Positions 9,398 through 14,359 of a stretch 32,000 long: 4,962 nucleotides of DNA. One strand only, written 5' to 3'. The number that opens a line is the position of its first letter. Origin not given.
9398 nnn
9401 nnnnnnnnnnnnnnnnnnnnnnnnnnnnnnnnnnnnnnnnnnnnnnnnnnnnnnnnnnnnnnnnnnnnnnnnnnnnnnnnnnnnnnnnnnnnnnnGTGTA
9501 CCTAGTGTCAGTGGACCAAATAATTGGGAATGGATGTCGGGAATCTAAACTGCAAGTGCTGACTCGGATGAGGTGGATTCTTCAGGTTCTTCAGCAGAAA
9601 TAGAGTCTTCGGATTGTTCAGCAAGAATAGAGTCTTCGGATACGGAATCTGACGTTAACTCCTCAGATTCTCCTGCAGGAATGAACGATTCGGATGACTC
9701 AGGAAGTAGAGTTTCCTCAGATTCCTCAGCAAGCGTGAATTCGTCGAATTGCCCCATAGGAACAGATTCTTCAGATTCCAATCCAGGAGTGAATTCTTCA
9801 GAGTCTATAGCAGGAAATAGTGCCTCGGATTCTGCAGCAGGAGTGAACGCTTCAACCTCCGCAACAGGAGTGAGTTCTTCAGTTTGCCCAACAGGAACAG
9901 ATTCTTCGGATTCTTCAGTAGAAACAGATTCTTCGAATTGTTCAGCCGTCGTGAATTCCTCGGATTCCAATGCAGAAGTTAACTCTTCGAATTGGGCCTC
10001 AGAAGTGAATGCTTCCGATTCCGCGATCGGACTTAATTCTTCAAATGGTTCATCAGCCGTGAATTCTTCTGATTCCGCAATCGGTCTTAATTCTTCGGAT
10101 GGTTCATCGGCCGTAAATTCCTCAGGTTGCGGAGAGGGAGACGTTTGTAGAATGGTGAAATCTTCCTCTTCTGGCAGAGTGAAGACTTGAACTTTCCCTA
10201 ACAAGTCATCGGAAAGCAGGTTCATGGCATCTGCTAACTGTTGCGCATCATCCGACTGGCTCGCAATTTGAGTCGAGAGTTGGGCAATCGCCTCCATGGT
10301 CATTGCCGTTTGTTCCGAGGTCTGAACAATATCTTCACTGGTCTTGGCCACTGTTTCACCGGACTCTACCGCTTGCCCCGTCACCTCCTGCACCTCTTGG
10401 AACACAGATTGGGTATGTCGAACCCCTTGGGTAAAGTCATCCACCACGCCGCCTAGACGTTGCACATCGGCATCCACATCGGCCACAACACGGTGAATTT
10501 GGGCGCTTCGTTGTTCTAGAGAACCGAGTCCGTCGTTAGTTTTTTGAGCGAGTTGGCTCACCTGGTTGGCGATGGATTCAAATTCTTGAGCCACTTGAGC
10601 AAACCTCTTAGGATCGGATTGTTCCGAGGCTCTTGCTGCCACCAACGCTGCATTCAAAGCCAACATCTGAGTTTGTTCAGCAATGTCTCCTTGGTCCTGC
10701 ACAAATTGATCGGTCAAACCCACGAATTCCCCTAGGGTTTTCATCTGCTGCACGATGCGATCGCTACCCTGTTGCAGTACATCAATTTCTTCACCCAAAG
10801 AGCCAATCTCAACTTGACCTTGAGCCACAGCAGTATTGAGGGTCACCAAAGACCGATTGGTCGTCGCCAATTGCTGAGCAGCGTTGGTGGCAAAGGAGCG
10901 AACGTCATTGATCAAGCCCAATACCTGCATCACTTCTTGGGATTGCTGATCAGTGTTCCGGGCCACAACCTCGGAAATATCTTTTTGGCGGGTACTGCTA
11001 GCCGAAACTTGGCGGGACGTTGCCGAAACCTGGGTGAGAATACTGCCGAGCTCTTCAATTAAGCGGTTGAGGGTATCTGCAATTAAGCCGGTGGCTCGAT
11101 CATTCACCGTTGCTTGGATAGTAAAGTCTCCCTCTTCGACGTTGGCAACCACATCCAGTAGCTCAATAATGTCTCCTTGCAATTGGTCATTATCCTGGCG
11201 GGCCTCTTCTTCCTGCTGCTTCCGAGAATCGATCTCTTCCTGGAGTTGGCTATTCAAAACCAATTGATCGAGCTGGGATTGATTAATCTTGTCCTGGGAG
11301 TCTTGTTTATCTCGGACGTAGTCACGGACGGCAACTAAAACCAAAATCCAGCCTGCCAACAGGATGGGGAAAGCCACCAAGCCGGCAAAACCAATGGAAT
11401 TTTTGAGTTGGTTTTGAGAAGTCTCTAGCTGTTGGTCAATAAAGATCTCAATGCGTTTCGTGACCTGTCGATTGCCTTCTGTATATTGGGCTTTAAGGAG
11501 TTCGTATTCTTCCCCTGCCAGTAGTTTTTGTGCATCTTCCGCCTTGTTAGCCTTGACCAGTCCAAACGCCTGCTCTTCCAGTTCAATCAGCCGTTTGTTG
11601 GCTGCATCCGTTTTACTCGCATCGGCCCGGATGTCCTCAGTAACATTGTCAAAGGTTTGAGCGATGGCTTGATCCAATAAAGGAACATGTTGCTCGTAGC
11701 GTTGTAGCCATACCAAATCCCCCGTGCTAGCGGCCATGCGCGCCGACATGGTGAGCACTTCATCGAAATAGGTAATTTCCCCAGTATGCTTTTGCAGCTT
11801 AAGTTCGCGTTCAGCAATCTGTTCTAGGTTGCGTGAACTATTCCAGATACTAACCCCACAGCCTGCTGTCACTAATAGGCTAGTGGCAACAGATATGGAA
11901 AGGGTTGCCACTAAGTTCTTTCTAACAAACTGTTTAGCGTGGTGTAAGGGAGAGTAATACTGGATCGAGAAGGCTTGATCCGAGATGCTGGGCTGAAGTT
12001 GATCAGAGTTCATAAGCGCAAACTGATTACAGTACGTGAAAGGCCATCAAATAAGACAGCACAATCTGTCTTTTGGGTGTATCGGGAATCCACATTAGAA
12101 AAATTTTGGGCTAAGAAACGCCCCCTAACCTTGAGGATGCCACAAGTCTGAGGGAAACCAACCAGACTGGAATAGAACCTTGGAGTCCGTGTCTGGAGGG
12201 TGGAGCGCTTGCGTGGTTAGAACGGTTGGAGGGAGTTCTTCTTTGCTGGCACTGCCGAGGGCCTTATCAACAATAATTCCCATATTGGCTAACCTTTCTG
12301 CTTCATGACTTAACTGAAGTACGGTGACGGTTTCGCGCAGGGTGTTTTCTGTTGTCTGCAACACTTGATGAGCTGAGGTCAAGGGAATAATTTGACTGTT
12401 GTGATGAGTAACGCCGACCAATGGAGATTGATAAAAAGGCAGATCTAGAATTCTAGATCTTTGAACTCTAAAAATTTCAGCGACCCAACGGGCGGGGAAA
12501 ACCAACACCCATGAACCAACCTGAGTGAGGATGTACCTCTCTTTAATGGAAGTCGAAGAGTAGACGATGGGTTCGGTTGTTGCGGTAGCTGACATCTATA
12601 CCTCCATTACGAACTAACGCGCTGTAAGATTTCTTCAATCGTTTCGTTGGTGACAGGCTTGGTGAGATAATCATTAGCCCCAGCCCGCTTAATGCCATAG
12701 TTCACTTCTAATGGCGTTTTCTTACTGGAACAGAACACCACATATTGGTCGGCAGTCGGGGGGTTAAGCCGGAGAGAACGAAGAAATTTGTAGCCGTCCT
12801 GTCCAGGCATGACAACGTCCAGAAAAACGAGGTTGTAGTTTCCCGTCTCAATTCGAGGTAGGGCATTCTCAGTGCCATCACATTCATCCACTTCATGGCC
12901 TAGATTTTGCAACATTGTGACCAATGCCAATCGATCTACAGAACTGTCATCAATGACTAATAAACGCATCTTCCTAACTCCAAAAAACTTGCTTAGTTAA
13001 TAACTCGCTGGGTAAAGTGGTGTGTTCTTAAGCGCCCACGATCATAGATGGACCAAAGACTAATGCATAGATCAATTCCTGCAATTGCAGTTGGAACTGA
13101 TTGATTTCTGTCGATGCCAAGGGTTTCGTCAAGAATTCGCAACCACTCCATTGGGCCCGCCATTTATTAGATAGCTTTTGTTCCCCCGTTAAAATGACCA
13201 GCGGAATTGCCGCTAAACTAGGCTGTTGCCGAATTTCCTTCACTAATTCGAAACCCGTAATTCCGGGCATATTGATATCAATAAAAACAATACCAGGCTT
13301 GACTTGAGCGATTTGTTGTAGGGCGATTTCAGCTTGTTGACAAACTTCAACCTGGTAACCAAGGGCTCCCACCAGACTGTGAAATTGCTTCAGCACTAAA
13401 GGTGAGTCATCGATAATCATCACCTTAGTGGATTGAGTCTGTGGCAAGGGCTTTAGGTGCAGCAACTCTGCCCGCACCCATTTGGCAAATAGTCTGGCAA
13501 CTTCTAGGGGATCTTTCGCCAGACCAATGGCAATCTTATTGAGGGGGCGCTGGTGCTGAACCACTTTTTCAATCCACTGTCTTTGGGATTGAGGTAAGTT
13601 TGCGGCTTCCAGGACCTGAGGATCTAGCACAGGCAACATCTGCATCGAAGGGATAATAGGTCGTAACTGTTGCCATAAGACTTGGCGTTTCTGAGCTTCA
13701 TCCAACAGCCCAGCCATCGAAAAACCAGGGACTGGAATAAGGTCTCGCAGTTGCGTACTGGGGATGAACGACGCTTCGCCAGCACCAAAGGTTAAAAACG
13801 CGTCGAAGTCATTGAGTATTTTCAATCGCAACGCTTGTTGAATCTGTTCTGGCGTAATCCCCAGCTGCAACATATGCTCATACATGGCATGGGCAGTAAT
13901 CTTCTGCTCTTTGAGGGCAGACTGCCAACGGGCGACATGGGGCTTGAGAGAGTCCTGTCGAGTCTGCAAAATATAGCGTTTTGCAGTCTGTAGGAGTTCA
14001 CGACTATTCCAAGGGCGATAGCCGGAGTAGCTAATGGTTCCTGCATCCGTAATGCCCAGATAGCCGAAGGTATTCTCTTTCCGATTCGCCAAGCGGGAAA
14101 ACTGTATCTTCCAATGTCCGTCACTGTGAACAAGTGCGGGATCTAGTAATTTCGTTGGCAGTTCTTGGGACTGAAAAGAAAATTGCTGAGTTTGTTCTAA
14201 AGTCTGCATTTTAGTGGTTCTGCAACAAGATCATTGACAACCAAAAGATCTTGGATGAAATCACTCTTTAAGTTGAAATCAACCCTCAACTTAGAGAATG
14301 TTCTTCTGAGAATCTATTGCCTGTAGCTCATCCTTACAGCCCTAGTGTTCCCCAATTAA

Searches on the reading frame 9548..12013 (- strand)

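Call 62: search_protein_families(library=pfam, proteins=[window:9548-12013:-], max_evalue=0.00001)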
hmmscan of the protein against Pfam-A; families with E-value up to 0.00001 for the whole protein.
window:9548-12013:- (822 aa): 1 family
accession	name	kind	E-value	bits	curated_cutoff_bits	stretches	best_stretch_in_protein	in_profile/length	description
PF00015.26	MCPsignal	-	3.3e-12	47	34.6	1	418-582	19-167/172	Methyl-accepting chemotaxis protein (MCP) signalling domain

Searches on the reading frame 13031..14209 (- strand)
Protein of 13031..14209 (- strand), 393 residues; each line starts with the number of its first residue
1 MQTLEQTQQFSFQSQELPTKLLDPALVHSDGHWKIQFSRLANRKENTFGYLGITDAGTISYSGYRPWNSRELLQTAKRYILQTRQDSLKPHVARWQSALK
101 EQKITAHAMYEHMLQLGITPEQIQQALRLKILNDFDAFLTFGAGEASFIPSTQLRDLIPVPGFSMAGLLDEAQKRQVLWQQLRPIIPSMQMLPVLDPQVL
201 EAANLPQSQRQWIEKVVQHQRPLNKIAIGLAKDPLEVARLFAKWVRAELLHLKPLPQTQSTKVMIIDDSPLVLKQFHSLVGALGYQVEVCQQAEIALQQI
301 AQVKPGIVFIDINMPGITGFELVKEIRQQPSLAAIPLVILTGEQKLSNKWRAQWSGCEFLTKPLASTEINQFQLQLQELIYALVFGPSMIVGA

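Call 62: search_protein_families(library=pfam, proteins=[window:13031-14209:-], max_evalue=0.00001)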
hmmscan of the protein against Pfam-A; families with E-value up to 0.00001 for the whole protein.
window:13031-14209:- (393 aa): 1 family
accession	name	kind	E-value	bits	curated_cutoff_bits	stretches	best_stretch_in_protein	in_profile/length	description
PF00072.30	Response_reg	-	4.2e-20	72.4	30.2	1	263-370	1-107/111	Response regulator receiver domain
